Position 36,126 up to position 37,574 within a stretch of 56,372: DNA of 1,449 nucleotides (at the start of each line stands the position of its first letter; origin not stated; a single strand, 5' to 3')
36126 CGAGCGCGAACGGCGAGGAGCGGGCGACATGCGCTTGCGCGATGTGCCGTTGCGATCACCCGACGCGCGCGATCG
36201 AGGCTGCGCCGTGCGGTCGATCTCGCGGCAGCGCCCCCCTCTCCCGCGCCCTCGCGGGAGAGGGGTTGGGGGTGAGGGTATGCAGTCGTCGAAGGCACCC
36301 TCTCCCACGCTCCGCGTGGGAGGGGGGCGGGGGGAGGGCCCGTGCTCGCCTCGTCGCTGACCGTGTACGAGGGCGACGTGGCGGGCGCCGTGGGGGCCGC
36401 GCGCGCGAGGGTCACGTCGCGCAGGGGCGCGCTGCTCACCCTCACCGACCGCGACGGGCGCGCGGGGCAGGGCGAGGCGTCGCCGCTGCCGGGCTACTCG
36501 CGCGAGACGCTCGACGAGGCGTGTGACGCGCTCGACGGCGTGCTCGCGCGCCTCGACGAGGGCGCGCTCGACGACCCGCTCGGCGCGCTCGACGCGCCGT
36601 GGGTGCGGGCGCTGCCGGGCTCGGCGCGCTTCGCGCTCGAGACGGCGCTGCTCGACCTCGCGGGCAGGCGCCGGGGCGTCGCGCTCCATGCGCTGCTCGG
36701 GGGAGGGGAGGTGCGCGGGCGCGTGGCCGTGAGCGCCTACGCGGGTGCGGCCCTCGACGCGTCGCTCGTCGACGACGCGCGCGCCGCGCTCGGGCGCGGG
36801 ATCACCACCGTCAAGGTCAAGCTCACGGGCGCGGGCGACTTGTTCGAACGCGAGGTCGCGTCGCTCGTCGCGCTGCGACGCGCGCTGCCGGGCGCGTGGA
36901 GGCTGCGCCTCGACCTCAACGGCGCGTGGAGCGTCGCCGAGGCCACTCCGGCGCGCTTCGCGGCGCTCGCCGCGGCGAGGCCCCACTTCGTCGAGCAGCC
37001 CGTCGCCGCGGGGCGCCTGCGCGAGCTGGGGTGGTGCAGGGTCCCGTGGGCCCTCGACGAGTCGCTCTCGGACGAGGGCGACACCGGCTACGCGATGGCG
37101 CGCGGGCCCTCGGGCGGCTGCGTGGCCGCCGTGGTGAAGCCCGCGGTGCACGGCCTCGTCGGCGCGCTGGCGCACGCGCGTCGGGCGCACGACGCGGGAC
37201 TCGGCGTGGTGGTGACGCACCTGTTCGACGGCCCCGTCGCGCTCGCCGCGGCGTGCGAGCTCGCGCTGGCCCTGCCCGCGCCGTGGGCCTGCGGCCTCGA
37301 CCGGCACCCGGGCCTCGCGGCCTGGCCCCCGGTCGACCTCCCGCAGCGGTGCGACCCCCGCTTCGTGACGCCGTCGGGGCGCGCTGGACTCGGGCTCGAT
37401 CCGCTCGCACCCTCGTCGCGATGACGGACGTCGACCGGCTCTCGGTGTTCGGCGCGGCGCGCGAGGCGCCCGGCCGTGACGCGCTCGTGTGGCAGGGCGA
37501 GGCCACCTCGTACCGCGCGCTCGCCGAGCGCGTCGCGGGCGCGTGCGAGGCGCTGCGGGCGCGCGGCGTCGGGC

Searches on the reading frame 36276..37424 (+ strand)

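Call 69: search_protein_families(library=pfam, proteins=[window:36276-37424:+], max_evalue=0.001)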
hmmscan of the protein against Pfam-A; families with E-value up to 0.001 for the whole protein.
window:36276-37424:+ (382 aa): 3 families
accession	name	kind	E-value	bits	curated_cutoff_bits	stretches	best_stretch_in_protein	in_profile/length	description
PF13378.12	MR_MLE_C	-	1.6e-20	74.2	29.4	1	164-376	2-215/219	Enolase C-terminal domain-like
PF21508.2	MenC_N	-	1.2e-07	32.2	27.3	1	43-97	21-74/94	MenC, N-terminal domain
PF02746.21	MR_MLE_N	-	6.6e-05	23.5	22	1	42-142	19-117/117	Mandelate racemase / muconate lactonizing enzyme, N-terminal domain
